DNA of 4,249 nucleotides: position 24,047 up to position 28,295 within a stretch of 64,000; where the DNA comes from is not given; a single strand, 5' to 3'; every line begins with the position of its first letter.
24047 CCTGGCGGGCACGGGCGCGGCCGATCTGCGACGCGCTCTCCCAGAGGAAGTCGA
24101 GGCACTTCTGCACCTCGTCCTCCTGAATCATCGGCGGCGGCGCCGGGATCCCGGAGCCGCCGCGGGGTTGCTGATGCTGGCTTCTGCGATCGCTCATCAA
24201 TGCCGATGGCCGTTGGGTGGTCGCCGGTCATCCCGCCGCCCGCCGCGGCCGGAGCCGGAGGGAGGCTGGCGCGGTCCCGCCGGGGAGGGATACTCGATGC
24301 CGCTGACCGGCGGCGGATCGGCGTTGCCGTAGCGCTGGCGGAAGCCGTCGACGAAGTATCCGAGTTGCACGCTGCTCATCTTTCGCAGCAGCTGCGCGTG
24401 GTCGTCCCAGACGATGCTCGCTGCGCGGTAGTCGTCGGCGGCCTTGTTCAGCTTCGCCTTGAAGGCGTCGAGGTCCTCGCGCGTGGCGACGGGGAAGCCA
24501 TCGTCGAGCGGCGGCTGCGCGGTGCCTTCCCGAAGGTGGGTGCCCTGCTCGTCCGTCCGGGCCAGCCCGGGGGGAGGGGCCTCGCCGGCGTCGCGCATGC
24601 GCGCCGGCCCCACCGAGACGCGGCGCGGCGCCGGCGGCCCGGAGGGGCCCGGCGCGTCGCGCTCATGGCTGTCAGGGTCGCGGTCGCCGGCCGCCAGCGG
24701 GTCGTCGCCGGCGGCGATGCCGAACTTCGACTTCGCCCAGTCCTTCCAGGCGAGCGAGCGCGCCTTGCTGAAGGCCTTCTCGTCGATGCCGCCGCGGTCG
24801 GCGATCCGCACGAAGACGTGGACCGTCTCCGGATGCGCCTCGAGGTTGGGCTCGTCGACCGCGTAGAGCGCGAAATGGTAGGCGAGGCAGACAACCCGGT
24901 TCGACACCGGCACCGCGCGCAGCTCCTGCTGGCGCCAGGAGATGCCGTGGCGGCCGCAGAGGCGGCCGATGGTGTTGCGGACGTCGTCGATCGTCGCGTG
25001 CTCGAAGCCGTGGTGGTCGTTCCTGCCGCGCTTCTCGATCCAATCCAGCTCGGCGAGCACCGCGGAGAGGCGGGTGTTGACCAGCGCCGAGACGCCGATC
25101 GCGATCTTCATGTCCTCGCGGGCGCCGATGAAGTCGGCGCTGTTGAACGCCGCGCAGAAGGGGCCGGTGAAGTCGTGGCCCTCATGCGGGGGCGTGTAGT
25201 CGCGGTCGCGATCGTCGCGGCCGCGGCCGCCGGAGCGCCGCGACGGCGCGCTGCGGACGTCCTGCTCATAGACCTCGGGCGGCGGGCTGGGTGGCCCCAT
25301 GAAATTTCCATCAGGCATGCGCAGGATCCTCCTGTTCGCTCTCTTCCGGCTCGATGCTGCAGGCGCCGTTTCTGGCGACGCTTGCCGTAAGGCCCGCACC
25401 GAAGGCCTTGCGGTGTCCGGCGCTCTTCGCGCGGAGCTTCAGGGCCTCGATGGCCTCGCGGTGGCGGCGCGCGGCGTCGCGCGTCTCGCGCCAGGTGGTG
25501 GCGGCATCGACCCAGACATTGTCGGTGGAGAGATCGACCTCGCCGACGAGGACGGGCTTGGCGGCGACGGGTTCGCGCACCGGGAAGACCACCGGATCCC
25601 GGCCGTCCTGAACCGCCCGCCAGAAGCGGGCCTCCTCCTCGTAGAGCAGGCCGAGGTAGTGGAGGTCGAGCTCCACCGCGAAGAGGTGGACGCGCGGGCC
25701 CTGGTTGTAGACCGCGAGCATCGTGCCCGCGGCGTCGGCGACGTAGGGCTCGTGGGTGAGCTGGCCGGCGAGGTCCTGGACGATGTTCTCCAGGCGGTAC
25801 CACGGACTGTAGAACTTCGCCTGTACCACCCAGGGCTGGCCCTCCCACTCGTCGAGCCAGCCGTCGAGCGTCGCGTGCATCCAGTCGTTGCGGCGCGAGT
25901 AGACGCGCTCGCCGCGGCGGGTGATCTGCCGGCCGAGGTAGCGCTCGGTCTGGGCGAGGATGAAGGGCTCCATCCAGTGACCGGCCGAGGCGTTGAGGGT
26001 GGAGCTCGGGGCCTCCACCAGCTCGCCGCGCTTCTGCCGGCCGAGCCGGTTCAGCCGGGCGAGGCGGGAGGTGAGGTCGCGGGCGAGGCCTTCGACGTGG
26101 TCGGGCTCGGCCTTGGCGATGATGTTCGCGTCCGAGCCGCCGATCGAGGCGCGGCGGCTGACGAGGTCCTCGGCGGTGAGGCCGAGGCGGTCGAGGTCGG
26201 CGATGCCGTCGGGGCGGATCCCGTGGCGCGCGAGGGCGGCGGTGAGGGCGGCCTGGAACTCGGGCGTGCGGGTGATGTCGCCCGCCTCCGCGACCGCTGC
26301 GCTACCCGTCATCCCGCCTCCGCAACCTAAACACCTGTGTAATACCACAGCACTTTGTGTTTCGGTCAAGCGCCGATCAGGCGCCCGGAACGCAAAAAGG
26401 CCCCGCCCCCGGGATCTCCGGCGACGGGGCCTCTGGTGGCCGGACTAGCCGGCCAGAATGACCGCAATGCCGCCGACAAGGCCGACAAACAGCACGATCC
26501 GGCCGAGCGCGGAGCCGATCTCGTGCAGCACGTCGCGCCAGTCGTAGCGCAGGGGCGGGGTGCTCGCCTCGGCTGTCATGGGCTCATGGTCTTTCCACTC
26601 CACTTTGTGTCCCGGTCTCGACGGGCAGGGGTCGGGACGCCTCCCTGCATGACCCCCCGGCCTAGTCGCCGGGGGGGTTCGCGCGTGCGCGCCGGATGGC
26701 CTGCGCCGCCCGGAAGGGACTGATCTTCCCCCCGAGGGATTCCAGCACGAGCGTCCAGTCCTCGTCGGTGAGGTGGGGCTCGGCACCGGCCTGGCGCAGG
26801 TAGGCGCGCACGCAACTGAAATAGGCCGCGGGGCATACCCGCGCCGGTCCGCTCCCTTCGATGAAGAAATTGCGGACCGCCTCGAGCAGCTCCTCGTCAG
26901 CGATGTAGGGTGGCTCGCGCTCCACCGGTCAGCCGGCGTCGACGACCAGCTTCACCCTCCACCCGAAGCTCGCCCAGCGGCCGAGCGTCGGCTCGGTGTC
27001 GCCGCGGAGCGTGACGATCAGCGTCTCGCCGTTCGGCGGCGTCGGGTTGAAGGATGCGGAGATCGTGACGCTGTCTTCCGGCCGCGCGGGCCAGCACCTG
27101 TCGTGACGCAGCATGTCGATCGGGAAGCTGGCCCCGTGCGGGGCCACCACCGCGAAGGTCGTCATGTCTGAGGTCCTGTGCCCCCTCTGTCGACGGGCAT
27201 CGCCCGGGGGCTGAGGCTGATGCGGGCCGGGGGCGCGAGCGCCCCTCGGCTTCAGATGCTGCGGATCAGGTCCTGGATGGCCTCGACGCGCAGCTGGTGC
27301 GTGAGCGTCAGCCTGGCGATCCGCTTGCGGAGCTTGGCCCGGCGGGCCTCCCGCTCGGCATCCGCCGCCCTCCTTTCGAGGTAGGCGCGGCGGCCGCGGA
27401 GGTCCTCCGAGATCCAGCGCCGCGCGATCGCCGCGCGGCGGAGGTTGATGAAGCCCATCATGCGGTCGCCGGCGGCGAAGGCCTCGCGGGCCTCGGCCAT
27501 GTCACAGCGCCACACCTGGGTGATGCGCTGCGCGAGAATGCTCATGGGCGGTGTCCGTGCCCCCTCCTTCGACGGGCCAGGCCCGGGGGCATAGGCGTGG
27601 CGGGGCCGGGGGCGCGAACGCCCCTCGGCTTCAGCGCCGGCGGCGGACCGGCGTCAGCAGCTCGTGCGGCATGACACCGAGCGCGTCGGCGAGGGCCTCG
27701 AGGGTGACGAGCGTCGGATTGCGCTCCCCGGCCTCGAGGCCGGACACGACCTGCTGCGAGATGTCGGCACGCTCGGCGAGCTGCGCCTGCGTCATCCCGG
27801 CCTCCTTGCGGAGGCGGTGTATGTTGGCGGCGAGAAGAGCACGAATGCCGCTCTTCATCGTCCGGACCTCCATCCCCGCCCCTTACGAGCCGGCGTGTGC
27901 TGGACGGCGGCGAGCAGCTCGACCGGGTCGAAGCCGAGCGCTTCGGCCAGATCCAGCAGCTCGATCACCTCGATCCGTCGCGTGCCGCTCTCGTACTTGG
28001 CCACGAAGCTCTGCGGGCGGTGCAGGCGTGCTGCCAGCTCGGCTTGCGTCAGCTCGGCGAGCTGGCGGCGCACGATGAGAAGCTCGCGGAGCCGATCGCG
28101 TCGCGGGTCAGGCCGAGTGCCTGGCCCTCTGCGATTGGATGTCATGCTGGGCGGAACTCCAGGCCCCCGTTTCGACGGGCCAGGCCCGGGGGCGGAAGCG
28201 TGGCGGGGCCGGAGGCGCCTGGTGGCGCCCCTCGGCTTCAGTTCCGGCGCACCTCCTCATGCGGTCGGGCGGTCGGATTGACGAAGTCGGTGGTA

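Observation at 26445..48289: Gene-cassette arrays punctuated by 22 copies of an unrecognised two-hairpin intergenic element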

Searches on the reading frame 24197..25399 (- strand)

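Call 21: search_protein_families(library=phrogs, proteins=[window:24197-25399:-], max_evalue=0.001)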
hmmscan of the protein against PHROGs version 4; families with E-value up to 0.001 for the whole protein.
window:24197-25399:- (400 aa): 0 families

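Call 66: search_protein_families(library=pfam, proteins=[window:24197-25399:-], max_evalue=0.01)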
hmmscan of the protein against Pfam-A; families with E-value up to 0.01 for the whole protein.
window:24197-25399:- (400 aa): 1 family
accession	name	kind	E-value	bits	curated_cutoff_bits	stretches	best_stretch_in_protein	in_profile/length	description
PF04404.17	ERF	-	0.0014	19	25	1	110-233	4-123/153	ERF superfamily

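Call 80: search_protein_families(library=phrogs, proteins=[window:24197-25399:-], max_evalue=0.01)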
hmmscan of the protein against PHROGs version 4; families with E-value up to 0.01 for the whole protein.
window:24197-25399:- (400 aa): 1 family
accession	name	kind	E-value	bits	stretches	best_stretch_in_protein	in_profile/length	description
phrog_155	-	DNA, RNA and nucleotide metabolism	0.0017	19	1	108-160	69-121/308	Erf-like ssDNA annealing protein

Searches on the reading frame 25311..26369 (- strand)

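Call 21: search_protein_families(library=phrogs, proteins=[window:25311-26369:-], max_evalue=0.001)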
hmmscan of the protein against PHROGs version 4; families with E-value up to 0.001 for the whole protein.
window:25311-26369:- (352 aa): 1 family
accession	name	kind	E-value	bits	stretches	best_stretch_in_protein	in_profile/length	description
phrog_434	-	DNA, RNA and nucleotide metabolism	5.8e-19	69.5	1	66-322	58-314/372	RecE-like recombination exonuclease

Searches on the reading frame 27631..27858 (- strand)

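Call 47: search_protein_families(library=pfam, proteins=[window:27631-27858:-], max_evalue=0.01)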
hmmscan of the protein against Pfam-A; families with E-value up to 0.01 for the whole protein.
window:27631-27858:- (75 aa): 11 families
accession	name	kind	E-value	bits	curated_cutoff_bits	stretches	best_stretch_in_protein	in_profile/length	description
PF01381.28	HTH_3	-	5.9e-18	65.1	23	1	13-62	1-50/55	Helix-turn-helix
PF13560.12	HTH_31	-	1.3e-15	57.9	27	1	9-67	2-61/64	Helix-turn-helix domain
PF13443.12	HTH_26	-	7.8e-13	48.9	22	1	12-70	1-60/63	Cro/C1-type HTH DNA-binding domain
PF12844.13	HTH_19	-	7.9e-08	32.5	30.2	1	12-69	3-60/64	Helix-turn-helix domain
PF12802.13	MarR_2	-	0.0002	21.9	27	1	18-40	16-39/61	MarR family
PF13412.12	HTH_24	-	0.00021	21.2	21.9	1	16-38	12-34/48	Winged helix-turn-helix DNA-binding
PF04545.22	Sigma70_r4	-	0.0003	20.7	24.1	1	15-42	14-41/50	Sigma-70, region 4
PF13413.12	HTH_25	-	0.00052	20.2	24.6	1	15-60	4-55/62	Helix-turn-helix domain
PF13744.12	HTH_37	-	0.0016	18.6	27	1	5-45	15-55/80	Helix-turn-helix domain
PF12840.13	HTH_20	-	0.004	17.5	27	0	14-39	11-36/51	Helix-turn-helix domain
PF08279.18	HTH_11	-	0.0075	16.6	25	0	14-38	7-32/55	HTH domain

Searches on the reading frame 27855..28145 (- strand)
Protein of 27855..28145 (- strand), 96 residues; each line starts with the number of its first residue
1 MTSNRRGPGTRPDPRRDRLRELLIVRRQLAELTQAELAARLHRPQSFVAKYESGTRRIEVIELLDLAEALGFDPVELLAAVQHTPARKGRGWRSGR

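Call 47: search_protein_families(library=pfam, proteins=[window:27855-28145:-], max_evalue=0.01)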
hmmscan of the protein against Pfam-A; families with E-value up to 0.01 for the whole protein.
window:27855-28145:- (96 aa): 6 families
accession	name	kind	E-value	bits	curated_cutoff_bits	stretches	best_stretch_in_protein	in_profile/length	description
PF01381.28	HTH_3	-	6.2e-10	39.4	23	1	26-77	4-55/55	Helix-turn-helix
PF13560.12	HTH_31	-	2.8e-09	37.6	27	1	19-77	2-61/64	Helix-turn-helix domain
PF12844.13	HTH_19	-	5.3e-05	23.5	30.2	1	31-81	12-62/64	Helix-turn-helix domain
PF13443.12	HTH_26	-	0.0015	19.1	22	1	28-81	7-61/63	Cro/C1-type HTH DNA-binding domain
PF13744.12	HTH_37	-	0.0036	17.5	27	1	19-73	19-74/80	Helix-turn-helix domain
PF04545.22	Sigma70_r4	-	0.0053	16.7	24.1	1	18-48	8-37/50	Sigma-70, region 4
